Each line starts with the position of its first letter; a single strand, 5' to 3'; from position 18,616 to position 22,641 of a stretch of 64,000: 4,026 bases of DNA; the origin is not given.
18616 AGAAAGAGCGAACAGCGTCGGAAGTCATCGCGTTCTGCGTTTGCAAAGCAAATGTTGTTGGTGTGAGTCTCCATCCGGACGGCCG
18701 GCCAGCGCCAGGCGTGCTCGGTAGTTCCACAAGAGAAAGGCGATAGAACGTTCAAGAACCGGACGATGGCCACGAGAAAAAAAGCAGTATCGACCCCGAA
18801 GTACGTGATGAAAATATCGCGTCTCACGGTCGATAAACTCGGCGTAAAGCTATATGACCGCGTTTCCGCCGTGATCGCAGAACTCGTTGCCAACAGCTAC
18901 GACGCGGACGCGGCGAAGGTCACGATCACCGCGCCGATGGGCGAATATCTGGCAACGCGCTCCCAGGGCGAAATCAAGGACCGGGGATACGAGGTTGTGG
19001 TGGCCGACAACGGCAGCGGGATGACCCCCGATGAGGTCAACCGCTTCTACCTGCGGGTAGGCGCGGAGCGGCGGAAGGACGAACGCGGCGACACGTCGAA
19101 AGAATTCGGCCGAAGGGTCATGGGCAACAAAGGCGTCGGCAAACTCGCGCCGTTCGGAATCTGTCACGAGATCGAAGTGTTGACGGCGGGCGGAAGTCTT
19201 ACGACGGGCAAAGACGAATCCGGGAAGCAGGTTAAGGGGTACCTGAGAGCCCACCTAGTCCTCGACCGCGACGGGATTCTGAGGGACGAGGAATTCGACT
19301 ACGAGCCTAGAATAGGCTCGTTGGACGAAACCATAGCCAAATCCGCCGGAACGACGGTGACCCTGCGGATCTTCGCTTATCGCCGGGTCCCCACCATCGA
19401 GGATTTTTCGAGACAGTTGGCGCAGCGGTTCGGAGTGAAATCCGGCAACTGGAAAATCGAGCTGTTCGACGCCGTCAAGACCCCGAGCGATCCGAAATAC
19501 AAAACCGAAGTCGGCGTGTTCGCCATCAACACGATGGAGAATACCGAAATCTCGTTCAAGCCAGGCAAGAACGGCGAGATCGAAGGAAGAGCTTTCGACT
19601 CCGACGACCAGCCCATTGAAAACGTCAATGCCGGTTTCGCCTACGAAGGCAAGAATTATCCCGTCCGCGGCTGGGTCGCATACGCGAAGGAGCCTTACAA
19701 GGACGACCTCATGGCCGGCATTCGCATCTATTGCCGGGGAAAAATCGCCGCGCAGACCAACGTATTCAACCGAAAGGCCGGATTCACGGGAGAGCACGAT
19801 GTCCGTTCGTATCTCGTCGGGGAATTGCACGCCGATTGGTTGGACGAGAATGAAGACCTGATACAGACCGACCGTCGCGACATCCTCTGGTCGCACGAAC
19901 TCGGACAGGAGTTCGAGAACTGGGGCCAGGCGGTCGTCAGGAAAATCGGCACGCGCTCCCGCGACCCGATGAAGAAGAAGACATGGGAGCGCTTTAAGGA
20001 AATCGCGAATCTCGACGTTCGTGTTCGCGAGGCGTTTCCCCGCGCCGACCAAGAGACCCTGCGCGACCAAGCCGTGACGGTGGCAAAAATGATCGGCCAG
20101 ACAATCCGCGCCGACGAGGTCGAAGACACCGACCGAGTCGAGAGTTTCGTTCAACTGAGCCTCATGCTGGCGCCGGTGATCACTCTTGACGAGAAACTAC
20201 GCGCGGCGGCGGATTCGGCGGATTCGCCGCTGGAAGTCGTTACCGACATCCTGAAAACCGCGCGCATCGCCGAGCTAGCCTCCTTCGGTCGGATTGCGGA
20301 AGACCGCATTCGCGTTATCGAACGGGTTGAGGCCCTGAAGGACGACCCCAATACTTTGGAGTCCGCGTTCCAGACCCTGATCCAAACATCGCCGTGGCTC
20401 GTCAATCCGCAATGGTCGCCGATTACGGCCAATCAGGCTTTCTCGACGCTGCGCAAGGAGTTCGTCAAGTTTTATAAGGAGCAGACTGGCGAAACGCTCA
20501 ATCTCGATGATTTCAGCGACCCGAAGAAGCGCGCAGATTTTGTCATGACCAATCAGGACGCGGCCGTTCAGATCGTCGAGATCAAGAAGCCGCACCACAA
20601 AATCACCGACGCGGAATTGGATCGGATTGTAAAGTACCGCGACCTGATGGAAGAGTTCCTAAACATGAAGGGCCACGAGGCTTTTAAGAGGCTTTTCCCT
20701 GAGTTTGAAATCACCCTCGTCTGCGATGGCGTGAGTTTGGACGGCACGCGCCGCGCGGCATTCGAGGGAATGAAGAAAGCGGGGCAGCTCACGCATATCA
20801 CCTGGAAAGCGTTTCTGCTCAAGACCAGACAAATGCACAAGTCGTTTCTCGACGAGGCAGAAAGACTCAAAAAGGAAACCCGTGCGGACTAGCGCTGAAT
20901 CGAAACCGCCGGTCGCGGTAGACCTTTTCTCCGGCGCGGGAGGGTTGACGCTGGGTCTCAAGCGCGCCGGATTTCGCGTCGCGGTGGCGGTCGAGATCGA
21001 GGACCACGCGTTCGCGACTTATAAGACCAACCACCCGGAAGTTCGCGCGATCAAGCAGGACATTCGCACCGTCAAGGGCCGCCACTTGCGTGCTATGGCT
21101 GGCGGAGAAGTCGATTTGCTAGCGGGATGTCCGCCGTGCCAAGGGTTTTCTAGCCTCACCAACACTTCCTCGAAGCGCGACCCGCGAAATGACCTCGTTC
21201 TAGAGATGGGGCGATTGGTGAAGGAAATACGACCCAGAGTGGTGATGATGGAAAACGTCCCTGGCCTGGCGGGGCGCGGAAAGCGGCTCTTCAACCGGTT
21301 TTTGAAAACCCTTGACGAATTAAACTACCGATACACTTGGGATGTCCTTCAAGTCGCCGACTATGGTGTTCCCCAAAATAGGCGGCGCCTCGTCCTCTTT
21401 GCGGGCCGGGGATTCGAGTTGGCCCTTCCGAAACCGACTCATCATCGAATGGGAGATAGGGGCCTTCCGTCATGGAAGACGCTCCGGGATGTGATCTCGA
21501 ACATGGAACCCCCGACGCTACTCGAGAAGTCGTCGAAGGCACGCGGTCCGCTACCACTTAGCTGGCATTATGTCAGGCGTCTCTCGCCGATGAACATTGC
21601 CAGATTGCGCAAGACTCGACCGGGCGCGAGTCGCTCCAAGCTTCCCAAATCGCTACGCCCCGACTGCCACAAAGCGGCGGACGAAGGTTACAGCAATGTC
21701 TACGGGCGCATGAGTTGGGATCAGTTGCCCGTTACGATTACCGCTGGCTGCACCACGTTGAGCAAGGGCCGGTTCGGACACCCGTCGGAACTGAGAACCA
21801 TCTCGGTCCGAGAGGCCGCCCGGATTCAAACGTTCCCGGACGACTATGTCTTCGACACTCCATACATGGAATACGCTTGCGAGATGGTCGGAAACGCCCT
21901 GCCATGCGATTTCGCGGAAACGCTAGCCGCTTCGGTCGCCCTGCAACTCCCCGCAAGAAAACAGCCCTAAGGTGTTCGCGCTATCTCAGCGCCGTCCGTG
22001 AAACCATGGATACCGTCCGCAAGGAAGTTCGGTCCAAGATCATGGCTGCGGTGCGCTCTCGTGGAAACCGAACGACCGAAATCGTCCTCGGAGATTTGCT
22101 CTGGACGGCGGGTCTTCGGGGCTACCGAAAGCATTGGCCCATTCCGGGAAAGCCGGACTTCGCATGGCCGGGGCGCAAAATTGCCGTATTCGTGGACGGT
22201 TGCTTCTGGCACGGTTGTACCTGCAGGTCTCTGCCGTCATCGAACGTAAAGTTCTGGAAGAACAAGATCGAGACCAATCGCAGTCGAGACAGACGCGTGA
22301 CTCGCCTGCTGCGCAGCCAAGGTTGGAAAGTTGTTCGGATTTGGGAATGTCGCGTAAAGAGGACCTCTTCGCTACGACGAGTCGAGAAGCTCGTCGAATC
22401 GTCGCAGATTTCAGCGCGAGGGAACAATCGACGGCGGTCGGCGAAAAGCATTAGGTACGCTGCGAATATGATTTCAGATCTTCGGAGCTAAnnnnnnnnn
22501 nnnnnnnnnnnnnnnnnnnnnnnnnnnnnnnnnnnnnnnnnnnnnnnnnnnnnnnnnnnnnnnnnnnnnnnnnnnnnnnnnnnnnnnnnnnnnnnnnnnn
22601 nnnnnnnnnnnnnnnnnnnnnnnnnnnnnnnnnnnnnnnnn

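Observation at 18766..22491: GHKL ATPase fused to a Shedu-like PD-(D/E)xK nuclease, in an operon with Dcm and Vsr: candidate methylation-linked defence system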

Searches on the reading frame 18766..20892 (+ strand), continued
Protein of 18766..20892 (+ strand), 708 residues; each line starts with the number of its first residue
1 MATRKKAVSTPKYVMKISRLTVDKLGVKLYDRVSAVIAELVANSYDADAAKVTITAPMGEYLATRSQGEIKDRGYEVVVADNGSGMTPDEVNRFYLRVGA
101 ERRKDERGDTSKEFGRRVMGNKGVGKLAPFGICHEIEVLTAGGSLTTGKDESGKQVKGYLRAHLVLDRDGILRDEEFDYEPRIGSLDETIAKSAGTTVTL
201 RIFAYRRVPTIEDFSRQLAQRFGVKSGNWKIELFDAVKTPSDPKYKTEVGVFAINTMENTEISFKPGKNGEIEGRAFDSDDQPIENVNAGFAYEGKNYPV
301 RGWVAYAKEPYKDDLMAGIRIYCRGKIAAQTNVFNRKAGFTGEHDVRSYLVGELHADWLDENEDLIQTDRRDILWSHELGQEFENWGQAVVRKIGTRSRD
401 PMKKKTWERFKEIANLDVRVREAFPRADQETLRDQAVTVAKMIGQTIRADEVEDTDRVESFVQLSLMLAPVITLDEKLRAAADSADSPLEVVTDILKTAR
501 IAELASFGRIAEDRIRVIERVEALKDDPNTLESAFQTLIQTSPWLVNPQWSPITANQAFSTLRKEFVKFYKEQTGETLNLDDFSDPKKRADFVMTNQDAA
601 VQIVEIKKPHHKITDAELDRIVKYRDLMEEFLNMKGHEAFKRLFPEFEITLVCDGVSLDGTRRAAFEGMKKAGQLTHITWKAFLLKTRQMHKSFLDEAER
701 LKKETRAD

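Call 77: search_protein_families(library=pfam, proteins=[L049:32-1681:+, L049:1653-2876:+, L049:2831-4756:+, L049:4861-7176:+, L058:1484-3400:+, L058:3545-4147:+, L058:4144-5967:+, L032:3980-6031:+, L032:6128-8242:+, L032:8487-9731:-], max_evalue=0.001)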
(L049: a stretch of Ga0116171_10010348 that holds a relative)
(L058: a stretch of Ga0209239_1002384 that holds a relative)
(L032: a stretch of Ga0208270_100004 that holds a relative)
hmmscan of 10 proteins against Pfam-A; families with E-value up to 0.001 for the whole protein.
L049:32-1681:+ (549 aa): 4 families
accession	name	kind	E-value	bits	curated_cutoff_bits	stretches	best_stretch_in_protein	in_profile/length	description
PF02384.22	N6_Mtase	-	6.5e-69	233.1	20.4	1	179-495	3-306/311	N-6 DNA Methylase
PF07669.17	Eco57I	-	1.1e-09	39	25.3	1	254-406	4-171/171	Eco57I restriction-modification methylase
PF05175.20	MTS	-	4.5e-05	23.6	23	1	215-313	24-110/170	Methyltransferase small domain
PF03602.21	Cons_hypoth95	-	0.00098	19.3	24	0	220-314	37-126/182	Conserved hypothetical protein 95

L049:1653-2876:+ (407 aa): 1 family
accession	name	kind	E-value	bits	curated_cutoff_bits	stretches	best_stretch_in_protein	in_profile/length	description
PF01420.25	Methylase_S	-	7.5e-21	75.5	22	2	8-180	9-168/168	Type I restriction modification DNA specificity domain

L049:2831-4756:+ (641 aa): 2 families
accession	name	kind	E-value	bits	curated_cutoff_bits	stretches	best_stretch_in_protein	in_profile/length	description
PF13589.12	HATPase_c_3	-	3.1e-20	73.1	25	1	56-173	5-114/137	Histidine kinase-, DNA gyrase B-, and HSP90-like ATPase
PF02518.31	HATPase_c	-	4.3e-05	24.4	26.4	1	55-108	7-56/111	Histidine kinase-, DNA gyrase B-, and HSP90-like ATPase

L049:4861-7176:+ (771 aa): 0 families

L058:1484-3400:+ (638 aa): 2 families
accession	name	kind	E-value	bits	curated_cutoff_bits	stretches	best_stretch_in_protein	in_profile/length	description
PF13589.12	HATPase_c_3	-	1.4e-19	70.9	25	1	40-158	3-113/137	Histidine kinase-, DNA gyrase B-, and HSP90-like ATPase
PF02518.31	HATPase_c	-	1.3e-05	26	26.4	1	43-126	9-93/111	Histidine kinase-, DNA gyrase B-, and HSP90-like ATPase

L058:3545-4147:+ (200 aa): 0 families

L058:4144-5967:+ (607 aa): 0 families

L032:3980-6031:+ (683 aa): 1 family
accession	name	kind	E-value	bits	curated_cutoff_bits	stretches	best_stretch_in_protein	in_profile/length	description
PF13589.12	HATPase_c_3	-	4.6e-17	62.8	25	1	39-176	5-116/137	Histidine kinase-, DNA gyrase B-, and HSP90-like ATPase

L032:6128-8242:+ (704 aa): 2 families
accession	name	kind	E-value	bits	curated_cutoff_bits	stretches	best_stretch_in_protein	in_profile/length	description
PF13589.12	HATPase_c_3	-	3.1e-19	69.8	25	1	38-158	4-117/137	Histidine kinase-, DNA gyrase B-, and HSP90-like ATPase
PF01939.22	NucS_C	-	0.00042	20.7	24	0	564-620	38-92/124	Endonuclease NucS C-terminal domain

L032:8487-9731:- (414 aa): 1 family
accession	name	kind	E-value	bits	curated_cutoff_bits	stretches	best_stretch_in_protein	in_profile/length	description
PF00145.23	DNA_methylase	-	5.8e-45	154.6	22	1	17-409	1-323/324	C-5 cytosine-specific DNA methylase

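Call 79: get_annotated_region(hit=H1, flank=4000)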
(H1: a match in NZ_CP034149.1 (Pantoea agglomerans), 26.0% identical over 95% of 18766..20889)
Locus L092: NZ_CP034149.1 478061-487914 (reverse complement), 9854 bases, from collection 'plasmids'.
description: Pantoea agglomerans strain L15 plasmid pPagL15_1, complete sequence
organism: Pantoea agglomerans (NCBI taxid 549)
taxonomy: Bacteria; Pseudomonadota; Gammaproteobacteria; Enterobacterales; Erwiniaceae; Pantoea; Pantoea agglomerans
host: -; source: whole organism,Poland, Warsaw area; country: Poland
typing (MOB-suite, as given by PLSDB): non-mobilizable; replicon rep_cluster_1232
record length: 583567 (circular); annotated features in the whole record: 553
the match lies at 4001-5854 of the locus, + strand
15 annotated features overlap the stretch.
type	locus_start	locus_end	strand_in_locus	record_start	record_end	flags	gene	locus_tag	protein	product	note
CDS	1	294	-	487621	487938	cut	-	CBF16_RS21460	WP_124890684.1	helix-turn-helix transcriptional regulator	-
CDS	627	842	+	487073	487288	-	-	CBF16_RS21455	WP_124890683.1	hypothetical protein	-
CDS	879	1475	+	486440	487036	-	-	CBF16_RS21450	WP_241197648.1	DUF1367 family protein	-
CDS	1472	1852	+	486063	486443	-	-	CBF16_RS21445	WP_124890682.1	hypothetical protein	-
CDS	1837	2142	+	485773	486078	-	-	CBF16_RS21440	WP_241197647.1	Ref family recombination enhancement nuclease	-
CDS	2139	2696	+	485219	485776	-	-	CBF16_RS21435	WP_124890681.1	DUF1133 family protein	-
CDS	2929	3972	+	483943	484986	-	-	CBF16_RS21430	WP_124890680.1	DNA cytosine methyltransferase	GO:0006304 - DNA modification [Evidence IEA]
CDS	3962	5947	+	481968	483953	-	-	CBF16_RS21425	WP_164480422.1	ATP-binding protein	-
CDS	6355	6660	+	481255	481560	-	-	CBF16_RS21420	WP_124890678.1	hypothetical protein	-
CDS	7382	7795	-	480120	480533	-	-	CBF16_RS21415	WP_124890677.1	YlcI/YnfO family protein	-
CDS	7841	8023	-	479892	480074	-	-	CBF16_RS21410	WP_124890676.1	type II toxin-antitoxin system HicA family toxin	-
CDS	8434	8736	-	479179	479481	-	-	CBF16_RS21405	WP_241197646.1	hypothetical protein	-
CDS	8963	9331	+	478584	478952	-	-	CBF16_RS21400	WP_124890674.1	putative holin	-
CDS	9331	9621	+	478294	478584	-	-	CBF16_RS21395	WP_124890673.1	phage holin family protein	-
CDS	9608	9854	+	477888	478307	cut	-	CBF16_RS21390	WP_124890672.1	structural protein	-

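Call 80: get_annotated_region(hit=H5, flank=4000)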
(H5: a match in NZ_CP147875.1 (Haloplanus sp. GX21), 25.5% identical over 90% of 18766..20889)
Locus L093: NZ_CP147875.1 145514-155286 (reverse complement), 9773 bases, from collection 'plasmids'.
description: Haloplanus sp. GX21 plasmid unnamed1, complete sequence
organism: Haloplanus sp. GX21 (NCBI taxid 3127120)
taxonomy: Archaea; Euryarchaeota; Halobacteria; Halobacteriales; Haloferacaceae; Haloplanus; Haloplanus sp. GX21
host: -; source: cell culture,marine solar saltern; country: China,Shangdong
typing (MOB-suite, as given by PLSDB): non-mobilizable
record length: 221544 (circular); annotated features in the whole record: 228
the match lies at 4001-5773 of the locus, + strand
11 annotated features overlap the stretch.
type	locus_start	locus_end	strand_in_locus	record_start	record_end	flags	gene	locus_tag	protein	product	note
CDS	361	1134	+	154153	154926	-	-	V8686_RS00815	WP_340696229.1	adenylate/guanylate cyclase domain-containing protein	GO:0009190 - cyclic nucleotide biosynthetic process [Evidence IEA]; GO:0035556 - intracellular signal transduction ...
CDS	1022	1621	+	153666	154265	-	-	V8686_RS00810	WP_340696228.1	Pycsar system effector family protein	-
CDS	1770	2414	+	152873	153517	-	-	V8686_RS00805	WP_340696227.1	hypothetical protein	-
CDS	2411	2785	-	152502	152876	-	-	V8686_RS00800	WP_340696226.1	hypothetical protein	-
CDS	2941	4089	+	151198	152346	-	-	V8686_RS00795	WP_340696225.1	DNA cytosine methyltransferase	GO:0006304 - DNA modification [Evidence IEA]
CDS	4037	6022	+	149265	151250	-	-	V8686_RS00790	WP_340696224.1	ATP-binding protein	-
CDS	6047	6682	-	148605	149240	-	-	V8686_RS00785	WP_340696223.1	IS6 family transposase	-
CDS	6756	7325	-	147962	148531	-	-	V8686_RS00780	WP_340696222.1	SprT-like domain-containing protein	-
CDS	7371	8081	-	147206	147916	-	-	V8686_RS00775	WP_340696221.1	DUF6339 family protein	-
CDS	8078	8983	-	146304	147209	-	-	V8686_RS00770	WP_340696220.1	hypothetical protein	-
CDS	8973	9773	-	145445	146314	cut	-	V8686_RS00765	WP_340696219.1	hypothetical protein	-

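Call 81: get_annotated_region(hit=H7, flank=4000)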
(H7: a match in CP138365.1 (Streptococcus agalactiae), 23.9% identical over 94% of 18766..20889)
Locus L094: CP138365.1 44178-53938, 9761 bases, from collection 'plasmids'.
description: Streptococcus agalactiae strain R31-snf2-MTast1 plasmid pR31-snf2-M, complete sequence
organism: Streptococcus agalactiae (NCBI taxid 1311)
taxonomy: Bacteria; Bacillota; Bacilli; Lactobacillales; Streptococcaceae; Streptococcus; Streptococcus agalactiae
host: -; source: Homo sapiens,cell culture,urine; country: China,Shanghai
typing (MOB-suite, as given by PLSDB): conjugative; relaxase MOBT; mating-pair formation MPF_T
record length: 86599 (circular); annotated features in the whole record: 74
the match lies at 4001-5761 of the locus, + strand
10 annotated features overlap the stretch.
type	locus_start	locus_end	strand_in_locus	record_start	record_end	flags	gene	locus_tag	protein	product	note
CDS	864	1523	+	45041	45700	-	-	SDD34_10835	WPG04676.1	DNA-binding protein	-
CDS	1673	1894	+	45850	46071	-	-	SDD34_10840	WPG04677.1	helix-turn-helix transcriptional regulator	-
CDS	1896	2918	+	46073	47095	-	-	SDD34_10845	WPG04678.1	DNA cytosine methyltransferase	-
CDS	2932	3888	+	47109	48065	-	-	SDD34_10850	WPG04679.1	HaeIII family restriction endonuclease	-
CDS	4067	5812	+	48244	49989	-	-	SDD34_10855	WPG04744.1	ATP-binding protein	-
CDS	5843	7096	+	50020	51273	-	-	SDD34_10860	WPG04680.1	DNA cytosine methyltransferase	-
CDS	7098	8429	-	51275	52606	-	-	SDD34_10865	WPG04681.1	relaxase/mobilization nuclease domain-containing protein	-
CDS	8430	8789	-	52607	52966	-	-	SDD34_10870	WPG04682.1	plasmid mobilization relaxosome protein MobC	-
CDS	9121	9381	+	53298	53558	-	-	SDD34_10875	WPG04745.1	metalloregulator ArsR/SmtB family transcription factor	-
CDS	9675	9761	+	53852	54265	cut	-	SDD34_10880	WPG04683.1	sigma-70 family RNA polymerase sigma factor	-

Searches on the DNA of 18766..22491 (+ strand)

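Call 14: search_dna_similar(query=window:18766-22491:+, collection=plasmids, mode=near, max_rows=15)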
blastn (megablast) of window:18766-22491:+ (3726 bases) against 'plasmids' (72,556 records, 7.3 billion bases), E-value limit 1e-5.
No match.
